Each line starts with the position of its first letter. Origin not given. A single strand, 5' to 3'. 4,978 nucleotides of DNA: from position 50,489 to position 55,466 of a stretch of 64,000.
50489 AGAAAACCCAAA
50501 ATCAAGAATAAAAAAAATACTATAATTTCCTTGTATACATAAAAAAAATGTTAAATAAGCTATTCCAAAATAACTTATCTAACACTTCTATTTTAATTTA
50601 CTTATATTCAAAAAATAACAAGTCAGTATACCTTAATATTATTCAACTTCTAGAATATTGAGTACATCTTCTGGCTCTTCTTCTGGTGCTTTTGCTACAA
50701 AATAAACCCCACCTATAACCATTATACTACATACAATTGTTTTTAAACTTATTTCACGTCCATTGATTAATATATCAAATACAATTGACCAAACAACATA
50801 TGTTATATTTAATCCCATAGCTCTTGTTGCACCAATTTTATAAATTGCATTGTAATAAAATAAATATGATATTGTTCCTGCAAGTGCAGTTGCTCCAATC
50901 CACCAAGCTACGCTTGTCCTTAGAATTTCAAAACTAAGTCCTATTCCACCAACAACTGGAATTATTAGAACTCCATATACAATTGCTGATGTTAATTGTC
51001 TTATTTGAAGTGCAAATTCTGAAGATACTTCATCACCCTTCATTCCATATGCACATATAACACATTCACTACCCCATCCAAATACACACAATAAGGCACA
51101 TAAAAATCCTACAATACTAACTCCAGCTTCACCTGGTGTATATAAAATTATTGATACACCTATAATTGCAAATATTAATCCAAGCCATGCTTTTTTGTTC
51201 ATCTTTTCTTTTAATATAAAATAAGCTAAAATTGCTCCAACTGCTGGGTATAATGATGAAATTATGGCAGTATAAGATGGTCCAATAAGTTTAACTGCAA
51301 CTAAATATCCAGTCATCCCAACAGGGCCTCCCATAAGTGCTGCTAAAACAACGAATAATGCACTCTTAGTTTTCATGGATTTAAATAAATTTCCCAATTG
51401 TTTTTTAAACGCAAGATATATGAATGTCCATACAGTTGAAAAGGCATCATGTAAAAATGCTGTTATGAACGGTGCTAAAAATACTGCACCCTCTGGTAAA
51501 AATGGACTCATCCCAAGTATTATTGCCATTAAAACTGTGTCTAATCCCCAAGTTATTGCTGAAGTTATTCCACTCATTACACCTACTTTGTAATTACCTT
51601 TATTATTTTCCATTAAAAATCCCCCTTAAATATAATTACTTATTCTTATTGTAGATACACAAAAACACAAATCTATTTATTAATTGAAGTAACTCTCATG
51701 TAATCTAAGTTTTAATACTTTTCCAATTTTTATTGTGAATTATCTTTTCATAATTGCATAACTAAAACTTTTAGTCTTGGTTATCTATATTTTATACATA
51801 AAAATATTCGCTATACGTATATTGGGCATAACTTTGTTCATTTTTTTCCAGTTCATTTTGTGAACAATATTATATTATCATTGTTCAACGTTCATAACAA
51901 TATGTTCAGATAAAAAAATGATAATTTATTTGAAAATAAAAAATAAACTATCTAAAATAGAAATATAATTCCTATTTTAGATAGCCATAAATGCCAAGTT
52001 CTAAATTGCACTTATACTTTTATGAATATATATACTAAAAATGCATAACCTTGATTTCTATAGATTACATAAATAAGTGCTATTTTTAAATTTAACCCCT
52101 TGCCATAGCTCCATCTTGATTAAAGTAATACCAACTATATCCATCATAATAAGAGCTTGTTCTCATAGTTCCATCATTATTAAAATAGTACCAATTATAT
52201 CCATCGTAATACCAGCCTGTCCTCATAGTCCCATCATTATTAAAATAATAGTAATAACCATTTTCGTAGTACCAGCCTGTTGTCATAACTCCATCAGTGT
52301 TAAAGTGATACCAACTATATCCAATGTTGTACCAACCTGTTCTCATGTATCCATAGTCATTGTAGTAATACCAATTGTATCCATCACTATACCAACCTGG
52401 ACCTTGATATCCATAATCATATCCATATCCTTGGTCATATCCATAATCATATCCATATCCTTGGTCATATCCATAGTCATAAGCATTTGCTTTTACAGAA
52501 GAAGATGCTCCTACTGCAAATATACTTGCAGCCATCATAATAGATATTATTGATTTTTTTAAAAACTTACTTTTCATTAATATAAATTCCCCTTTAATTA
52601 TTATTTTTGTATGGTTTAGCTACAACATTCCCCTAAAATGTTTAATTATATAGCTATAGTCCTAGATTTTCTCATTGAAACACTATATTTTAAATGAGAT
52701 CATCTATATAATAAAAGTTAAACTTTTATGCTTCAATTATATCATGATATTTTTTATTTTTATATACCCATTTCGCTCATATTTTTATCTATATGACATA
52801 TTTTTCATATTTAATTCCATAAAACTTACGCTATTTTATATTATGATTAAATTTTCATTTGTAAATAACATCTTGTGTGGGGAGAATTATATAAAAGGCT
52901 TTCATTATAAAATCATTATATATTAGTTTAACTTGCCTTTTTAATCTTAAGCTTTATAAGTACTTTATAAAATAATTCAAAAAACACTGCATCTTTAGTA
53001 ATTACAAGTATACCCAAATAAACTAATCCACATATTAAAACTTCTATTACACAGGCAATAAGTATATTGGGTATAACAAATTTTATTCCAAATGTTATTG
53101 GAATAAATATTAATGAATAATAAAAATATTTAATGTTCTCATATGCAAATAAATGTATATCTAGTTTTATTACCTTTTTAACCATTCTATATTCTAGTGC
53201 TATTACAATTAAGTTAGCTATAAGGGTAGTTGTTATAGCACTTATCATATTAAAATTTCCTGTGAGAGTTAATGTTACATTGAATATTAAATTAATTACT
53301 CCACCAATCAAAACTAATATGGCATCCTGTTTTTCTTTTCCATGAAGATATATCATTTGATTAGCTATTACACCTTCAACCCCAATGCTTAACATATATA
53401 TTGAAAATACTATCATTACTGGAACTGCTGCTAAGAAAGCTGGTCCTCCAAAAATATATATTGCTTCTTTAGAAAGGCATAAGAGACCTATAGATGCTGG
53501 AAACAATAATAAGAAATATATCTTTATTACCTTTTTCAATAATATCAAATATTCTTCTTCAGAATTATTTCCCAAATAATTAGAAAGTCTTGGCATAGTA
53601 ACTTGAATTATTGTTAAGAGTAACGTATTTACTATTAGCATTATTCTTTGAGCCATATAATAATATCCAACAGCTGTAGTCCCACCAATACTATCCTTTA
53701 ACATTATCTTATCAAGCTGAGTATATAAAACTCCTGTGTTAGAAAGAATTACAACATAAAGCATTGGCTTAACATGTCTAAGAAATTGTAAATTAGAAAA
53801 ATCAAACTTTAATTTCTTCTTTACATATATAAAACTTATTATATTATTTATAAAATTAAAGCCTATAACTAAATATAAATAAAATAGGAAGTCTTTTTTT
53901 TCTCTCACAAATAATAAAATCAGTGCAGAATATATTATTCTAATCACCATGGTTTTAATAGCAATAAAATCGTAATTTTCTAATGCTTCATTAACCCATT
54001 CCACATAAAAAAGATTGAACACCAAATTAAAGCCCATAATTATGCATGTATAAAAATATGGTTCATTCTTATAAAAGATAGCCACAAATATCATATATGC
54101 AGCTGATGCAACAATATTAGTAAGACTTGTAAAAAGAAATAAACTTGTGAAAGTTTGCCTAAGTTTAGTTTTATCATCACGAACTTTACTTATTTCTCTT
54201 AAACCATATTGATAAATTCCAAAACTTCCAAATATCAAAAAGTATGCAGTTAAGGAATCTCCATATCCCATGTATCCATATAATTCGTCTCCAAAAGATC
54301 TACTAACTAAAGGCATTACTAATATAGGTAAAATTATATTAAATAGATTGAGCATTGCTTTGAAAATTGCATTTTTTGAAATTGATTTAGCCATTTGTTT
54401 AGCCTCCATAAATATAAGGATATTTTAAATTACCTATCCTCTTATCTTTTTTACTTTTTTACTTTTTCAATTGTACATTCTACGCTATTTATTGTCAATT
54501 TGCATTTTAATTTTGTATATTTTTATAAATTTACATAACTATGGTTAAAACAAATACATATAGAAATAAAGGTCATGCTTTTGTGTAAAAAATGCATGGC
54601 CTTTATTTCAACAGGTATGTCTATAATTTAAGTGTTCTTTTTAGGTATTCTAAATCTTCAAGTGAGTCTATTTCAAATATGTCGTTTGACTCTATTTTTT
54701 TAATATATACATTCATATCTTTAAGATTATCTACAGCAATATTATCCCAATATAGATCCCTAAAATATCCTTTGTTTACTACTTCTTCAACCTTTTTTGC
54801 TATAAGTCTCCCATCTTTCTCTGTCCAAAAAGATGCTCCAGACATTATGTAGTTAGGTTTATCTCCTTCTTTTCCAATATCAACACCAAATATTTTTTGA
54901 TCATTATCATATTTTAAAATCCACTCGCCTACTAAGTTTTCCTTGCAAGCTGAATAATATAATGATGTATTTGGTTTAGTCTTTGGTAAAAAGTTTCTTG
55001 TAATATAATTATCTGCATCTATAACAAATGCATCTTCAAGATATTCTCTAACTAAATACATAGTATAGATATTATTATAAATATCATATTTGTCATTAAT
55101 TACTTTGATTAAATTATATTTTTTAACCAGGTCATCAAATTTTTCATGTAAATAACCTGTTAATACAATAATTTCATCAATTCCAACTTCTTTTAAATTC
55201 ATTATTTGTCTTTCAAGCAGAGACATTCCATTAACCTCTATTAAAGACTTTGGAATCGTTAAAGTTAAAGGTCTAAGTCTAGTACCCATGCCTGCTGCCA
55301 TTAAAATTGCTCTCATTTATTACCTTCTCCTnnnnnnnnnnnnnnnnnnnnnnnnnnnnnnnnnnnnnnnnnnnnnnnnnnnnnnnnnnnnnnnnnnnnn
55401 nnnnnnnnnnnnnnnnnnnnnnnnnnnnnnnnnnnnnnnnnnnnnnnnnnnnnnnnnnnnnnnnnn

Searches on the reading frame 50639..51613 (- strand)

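Call 3: search_protein_families(library=pfam, proteins=[window:50639-51613:-], max_evalue=0.01)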
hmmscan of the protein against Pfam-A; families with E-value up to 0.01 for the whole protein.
window:50639-51613:- (324 aa): 4 families
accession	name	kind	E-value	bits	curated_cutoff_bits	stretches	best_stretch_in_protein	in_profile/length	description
PF00892.27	EamA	-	3.3e-24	86.2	28.2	2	11-157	3-134/135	EamA-like transporter family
PF03151.22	TPT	-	5.4e-08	33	30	1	45-304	28-288/291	Triose-phosphate Transporter family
PF05653.20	Mg_trans_NIPA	-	0.0012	18.6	26.2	1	94-166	57-130/295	Magnesium transporter NIPA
PF11143.13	DUF2919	-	0.0018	19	27.2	0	108-155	47-94/146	Protein of unknown function (DUF2919)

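Call 4: search_protein_families(library=ncbifam, proteins=[window:50639-51613:-], max_evalue=0.01)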
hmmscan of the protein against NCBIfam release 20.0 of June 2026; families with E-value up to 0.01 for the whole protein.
window:50639-51613:- (324 aa): 2 families
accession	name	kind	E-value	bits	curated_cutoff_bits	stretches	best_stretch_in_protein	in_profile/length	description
TIGR00950.1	2A78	equivalog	4.4e-10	39.4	230.2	1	77-303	38-263/264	carboxylate/amino acid/amine transporter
TIGR00817.1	tpt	subfamily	1.5e-05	24.6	317.9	1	76-209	54-186/302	Tpt phosphate/phosphoenolpyruvate translocator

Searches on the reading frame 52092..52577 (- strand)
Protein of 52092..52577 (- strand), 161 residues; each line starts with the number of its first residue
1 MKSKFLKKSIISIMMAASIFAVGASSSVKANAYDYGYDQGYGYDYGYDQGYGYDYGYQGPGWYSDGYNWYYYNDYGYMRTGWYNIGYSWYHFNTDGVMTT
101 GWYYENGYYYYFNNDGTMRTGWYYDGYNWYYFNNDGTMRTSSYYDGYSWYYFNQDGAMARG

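Call 3: search_protein_families(library=pfam, proteins=[window:52092-52577:-], max_evalue=0.01)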
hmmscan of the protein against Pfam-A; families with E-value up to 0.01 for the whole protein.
window:52092-52577:- (161 aa): 2 families
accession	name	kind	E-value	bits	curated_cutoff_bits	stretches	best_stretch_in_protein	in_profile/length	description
PF19127.6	Choline_bind_3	-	1.3e-15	57.5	27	2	80-115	2-38/47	Choline-binding repeat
PF01473.26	Choline_bind_1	-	3e-14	53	20.5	3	80-98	1-19/19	Putative cell wall binding repeat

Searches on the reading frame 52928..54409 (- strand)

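Call 3: search_protein_families(library=pfam, proteins=[window:52928-54409:-], max_evalue=0.01)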
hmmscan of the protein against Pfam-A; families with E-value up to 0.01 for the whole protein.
window:52928-54409:- (493 aa): 2 families
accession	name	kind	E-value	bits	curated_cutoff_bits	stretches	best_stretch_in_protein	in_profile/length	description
PF01943.22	Polysacc_synt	-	1.7e-22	80.6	28.2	1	12-277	3-272/274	Polysaccharide biosynthesis protein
PF03023.19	MurJ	-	5.9e-10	38.8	27.4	1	193-434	180-419/451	Lipid II flippase MurJ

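Call 4: search_protein_families(library=ncbifam, proteins=[window:52928-54409:-], max_evalue=0.01)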
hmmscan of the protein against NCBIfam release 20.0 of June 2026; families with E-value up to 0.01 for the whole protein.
window:52928-54409:- (493 aa): 2 families
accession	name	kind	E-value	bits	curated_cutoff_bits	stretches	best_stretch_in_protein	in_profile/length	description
NF058658.1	Oglyco_Wzx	exception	3e-07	29.8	720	1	188-480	186-472/478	O-glycosylation flippase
TIGR01695.1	murJ_mviN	equivalog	1e-06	27.8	235.55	1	139-479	146-504/506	murein biosynthesis integral membrane protein MurJ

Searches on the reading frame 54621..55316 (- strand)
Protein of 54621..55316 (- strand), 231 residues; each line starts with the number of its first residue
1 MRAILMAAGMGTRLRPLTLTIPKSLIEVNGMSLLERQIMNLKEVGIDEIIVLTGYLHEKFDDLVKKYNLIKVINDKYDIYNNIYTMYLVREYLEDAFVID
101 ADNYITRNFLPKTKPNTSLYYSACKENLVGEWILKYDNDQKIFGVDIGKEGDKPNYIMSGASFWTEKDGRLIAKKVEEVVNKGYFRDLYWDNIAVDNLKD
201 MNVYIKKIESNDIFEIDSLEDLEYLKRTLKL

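Call 3: search_protein_families(library=pfam, proteins=[window:54621-55316:-], max_evalue=0.01)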
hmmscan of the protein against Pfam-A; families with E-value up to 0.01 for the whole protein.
window:54621-55316:- (231 aa): 3 families
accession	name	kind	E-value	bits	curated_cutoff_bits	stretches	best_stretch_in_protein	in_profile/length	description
PF00483.29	NTP_transferase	-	9.6e-12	45.4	21.2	1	3-71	2-72/245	Nucleotidyl transferase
PF12804.13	NTP_transf_3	-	1.7e-09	38.5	27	1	3-82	1-72/160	MobA-like NTP transferase domain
PF01128.25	IspD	-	0.0017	18.6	27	1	2-66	2-65/221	2-C-methyl-D-erythritol 4-phosphate cytidylyltransferase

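Call 4: search_protein_families(library=ncbifam, proteins=[window:54621-55316:-], max_evalue=0.01)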
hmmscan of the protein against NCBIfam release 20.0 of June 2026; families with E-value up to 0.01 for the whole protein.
window:54621-55316:- (231 aa): 32 families (the best 25 are shown)
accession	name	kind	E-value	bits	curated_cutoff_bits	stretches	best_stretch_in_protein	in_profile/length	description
TIGR03992.1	Arch_glmU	subfamily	5.3e-17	61.8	292.1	1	1-111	1-115/393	bifunctional sugar-1-phosphate nucleotidylyltransferase/acetyltransferase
NF041135.1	IPPtranDIPPsyn_Thcocales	equivalog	5.6e-17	61.8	580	1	1-109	1-108/419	bifunctional L-myo-inositol-1-phosphate cytidylyltransferase/CDP-L-myo-inositol myo-inositolphosphotransferase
NF041313.1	UDPGP_AglF_Halo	equivalog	4.2e-16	59.1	400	1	1-67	1-64/234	UTP--glucose-1-phosphate uridylyltransferase AglF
NF045761.1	NAMPUrTaseMurU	equivalog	5.4e-16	59.1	250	1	1-63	1-63/226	N-acetylmuramate alpha-1-phosphate uridylyltransferase MurU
TIGR01208.1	rmlA_long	equivalog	1.1e-11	44.2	320.25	1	2-98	1-102/353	glucose-1-phosphate thymidylyltransferase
NF052502.1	man1P_GTase_Rv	exception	1.4e-11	43.9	440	1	2-62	2-62/352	mannose-1-phosphate guanylyltransferase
NF041173.1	Sug_nt_acttase_Thmprot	equivalog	1.6e-11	43.8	600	1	1-110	1-113/405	bifunctional sugar-1-phosphate nucleotidylyltransferase/acetyltransferase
NF045697.1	MurNAcPUrMurU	equivalog_domain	6.5e-10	38.8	370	1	5-69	2-66/229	N-acetylmuramate alpha-1-phosphate uridylyltransferase MurU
NF045665.1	NTPtran_DVU1551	equivalog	7.7e-10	38.3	315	1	2-78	2-73/359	DVU_1551 family NTP transferase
NF049965.1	GlMnHpPGnyltfHddC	equivalog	8.4e-08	32.1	300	1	1-72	1-73/221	D-glycero-D-manno-heptose 1-phosphate guanosyltransferase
TIGR02623.1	G1P_cyt_trans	equivalog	2.8e-07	30.3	300.25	1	1-71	1-71/255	glucose-1-phosphate cytidylyltransferase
NF010940.0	PRK14360.1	equivalog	3.7e-07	29.1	602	1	5-77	6-75/452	bifunctional UDP-N-acetylglucosamine diphosphorylase/glucosamine-1-phosphate N-acetyltransferase GlmU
TIGR01099.1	galU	equivalog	4.9e-07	29.6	326.8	1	2-62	3-63/261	UTP--glucose-1-phosphate uridylyltransferase GalU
TIGR00454.1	TIGR00454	hypoth_equivalog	1.2e-06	28.6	174.7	1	1-67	1-64/183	TIGR00454 family protein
TIGR01173.1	glmU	equivalog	3.1e-06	26.3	366.85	1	1-73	1-69/452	bifunctional UDP-N-acetylglucosamine diphosphorylase/glucosamine-1-phosphate N-acetyltransferase GlmU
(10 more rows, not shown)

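Call 20: search_solved_structures(query=window:54621-55316:-, max_evalue=0.001, show_alignments=2)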
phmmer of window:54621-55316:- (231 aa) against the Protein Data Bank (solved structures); distinct sequences matched with E-value up to 0.001: 25.
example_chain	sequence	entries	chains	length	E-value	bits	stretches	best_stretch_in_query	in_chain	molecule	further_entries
1jyk_A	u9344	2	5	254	2e-58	200.9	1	2-230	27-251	CTP:phosphocholine Cytidylyltransferase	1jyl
6pd1_A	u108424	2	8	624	4.5e-14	55.8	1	2-101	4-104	Nucleotidyl transferase/aminotransferase, class V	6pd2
8hhd_A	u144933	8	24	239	2.5e-10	43.6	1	1-61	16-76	Nucleotidyl transferase | N-acetylmuramate alpha-1-phosphate uridylyltransferase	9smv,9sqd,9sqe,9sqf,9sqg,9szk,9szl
8yre_D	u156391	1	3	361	2.1e-09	40.6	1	1-67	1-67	Mannose-1-phosphate guanylyltransferase 1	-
7x8j_A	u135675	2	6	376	2.2e-09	40.5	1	1-67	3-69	Mannose-1-phosphate guanylyltransferase 1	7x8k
7whr_B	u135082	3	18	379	3.8e-09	39.7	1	1-64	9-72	Nucleotidyl transferase family protein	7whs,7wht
5z09_A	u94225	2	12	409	1.5e-08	37.8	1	1-106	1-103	Dual sugar-1-phosphate nucleotidylyltransferase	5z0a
4y7t_A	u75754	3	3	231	3.7e-08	36.5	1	1-62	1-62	Nucleotidyl transferase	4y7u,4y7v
2ggo_A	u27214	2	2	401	4.6e-08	36.2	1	1-105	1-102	401aa long hypothetical glucose-1-phosphate thymidylyltransferase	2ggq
7d72_K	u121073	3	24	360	1.8e-07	34.2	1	1-62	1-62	Mannose-1-phosphate guanyltransferase beta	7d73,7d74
2xme_A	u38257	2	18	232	1.2e-06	31.5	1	1-113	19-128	CTP-INOSITOL-1-PHOSPHATE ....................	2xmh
8x7s_B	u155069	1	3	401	4.3e-06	29.8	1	1-60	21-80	UTP--glucose-1-phosphate uridylyltransferase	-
4mnd_A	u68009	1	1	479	5e-06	29.5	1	1-112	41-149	CTP L-myo-inositol-1-phosphate cytidylyltransferase/CDP-L-myo-inositol myo-inositolphospho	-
6jq8_A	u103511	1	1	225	9.9e-06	28.6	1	4-78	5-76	Putative 6-deoxy-D-mannoheptose pathway protein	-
5xhw_A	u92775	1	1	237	1.6e-05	27.9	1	4-76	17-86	Putative 6-deoxy-D-mannoheptose pathway protein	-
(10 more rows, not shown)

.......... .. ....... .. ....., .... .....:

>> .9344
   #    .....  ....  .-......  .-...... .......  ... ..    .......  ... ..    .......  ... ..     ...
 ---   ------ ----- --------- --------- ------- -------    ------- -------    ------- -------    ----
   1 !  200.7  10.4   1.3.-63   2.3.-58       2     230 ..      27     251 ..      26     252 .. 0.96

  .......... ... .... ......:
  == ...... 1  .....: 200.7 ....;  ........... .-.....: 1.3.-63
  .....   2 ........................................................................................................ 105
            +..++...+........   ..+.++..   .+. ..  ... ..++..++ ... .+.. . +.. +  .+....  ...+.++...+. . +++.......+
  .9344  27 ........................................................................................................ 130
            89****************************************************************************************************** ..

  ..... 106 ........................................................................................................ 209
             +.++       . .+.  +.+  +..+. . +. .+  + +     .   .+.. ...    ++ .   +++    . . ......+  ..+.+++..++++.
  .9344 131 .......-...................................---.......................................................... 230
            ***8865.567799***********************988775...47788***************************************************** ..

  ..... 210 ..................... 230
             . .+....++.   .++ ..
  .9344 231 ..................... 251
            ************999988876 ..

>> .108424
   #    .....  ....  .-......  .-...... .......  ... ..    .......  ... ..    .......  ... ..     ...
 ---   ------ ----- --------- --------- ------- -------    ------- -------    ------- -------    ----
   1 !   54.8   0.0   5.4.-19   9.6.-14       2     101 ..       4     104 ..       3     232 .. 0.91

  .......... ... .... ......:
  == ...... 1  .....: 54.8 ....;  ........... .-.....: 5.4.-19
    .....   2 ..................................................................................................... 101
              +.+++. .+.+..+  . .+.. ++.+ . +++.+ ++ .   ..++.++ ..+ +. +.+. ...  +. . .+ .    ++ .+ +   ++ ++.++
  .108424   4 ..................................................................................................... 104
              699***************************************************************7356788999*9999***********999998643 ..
